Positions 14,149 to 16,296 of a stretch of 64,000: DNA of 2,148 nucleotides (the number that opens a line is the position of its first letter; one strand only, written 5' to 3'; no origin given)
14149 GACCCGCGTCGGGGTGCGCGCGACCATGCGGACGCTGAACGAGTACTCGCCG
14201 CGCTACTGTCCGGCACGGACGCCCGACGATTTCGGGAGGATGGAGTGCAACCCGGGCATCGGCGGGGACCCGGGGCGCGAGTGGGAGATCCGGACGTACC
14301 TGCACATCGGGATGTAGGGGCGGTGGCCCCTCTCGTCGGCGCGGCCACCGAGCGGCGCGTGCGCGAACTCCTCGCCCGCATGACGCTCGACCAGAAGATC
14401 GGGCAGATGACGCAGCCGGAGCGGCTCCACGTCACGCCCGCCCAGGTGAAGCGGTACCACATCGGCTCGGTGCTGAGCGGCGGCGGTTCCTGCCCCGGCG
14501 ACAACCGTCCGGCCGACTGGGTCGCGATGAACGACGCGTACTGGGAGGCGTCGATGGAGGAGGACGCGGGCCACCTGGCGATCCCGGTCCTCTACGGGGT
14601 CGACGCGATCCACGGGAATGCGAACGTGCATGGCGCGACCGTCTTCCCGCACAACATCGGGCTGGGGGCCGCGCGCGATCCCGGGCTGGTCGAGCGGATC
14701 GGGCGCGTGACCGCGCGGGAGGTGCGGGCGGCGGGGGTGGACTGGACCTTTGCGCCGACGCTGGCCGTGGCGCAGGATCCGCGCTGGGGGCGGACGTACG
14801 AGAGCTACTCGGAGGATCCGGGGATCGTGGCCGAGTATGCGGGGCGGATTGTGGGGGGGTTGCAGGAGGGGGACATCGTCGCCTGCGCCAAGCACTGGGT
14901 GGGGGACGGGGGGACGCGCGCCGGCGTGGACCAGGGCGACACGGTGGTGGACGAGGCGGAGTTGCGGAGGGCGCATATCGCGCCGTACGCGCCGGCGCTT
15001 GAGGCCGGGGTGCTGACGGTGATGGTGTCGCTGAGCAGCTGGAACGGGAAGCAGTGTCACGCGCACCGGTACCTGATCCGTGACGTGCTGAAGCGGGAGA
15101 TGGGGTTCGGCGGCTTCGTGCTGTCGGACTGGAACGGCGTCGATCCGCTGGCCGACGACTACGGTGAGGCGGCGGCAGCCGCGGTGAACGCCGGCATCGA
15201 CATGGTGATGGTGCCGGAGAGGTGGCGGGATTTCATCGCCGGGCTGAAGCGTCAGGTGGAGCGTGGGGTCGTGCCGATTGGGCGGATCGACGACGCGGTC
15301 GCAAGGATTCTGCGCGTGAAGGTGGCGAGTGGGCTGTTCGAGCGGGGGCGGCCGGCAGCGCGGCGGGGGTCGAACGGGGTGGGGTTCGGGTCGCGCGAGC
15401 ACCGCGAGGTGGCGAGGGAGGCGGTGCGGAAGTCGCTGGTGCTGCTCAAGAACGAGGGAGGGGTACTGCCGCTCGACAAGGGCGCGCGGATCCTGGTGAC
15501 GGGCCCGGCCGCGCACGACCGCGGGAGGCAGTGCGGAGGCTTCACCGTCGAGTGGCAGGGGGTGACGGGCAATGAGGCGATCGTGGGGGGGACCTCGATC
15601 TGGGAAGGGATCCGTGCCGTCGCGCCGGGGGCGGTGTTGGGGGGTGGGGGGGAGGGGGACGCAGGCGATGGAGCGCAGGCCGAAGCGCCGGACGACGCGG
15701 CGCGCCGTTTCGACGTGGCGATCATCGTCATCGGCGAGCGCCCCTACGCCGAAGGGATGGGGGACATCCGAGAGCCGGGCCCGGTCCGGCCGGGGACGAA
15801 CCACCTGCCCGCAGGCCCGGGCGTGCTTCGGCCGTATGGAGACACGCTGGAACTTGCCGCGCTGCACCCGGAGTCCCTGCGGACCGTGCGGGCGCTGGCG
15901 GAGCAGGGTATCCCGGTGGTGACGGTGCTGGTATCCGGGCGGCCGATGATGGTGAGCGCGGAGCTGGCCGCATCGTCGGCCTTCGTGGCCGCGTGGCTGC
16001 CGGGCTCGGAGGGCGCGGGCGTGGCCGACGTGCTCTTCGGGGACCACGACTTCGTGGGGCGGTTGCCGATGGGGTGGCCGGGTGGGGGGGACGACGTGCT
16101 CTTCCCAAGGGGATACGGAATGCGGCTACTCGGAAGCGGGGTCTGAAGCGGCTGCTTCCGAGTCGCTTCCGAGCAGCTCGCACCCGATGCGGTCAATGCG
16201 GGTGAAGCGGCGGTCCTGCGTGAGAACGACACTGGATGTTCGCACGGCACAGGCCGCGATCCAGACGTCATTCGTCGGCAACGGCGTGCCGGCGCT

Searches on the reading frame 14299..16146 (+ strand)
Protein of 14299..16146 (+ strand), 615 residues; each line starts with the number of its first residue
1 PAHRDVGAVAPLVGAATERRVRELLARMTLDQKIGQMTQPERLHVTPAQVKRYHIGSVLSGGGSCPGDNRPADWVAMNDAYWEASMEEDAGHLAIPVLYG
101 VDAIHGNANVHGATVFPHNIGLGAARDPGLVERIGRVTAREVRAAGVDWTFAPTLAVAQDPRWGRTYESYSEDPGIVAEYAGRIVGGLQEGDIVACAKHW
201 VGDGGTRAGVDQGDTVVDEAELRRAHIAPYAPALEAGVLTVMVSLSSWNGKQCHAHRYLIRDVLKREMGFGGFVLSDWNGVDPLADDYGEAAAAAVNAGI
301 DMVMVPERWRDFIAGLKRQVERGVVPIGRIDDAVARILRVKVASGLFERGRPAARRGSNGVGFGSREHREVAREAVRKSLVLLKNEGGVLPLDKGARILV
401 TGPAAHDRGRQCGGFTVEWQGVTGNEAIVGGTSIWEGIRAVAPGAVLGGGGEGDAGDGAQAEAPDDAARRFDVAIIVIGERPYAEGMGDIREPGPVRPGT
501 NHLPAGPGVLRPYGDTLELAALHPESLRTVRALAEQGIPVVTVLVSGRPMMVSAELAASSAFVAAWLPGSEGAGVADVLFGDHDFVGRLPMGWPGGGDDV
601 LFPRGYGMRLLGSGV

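Call 9: search_protein_families(library=pfam, proteins=[window:14299-16146:+], max_evalue=0.001)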
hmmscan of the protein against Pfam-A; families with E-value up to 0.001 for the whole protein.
window:14299-16146:+ (615 aa): 2 families
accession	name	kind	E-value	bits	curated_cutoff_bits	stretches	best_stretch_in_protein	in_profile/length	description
PF00933.27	Glyco_hydro_3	-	2.4e-79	267.5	27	1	29-340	1-316/316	Glycosyl hydrolase family 3 N terminal domain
PF01915.27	Glyco_hydro_3_C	-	3.7e-33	115.6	31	1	380-600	1-176/200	Glycosyl hydrolase family 3 C-terminal domain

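Call 64: search_protein_families(library=ncbifam, proteins=[window:14323-16146:+], max_evalue=0.001)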
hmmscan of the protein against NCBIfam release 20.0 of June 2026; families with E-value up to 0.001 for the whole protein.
window:14323-16146:+ (607 aa): 8 families
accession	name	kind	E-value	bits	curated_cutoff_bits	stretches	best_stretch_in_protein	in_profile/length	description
NF052331.1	Bet13-16Glucosase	equivalog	2.7e-88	296.9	1330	2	8-417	11-415/750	exo-beta-d-1,3/1,6-glucosidase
NF011678.0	PRK15098.1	equivalog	6.9e-74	249.6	666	2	8-405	33-428/765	beta-glucosidase BglX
NF052329.1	XyloArabinsidase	equivalog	6.2e-67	226.3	1050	1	10-586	3-576/750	beta-xylosidase/alpha-l-arabinosidase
NF041579.1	betaxyl_Flavo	equivalog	1.9e-61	208.2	1350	2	84-476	62-471/716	beta-xylosidase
NF041776.1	xylosidase_Xyl3A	equivalog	2.6e-49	168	1250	2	94-406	53-392/846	xylan 1,4-beta-xylosidase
NF041610.1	alph_arabinopyran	equivalog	2.5e-40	138.4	1300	1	104-407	57-341/738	exo-alpha-(1->6)-L-arabinopyranosidase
NF052330.1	BetGlucosiCelf0468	equivalog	1.4e-38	132.7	1300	2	99-407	46-356/817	beta-d-glucosidase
NF003740.0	PRK05337.1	equivalog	2.6e-18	66.3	207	1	122-300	99-283/340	beta-N-acetylhexosaminidase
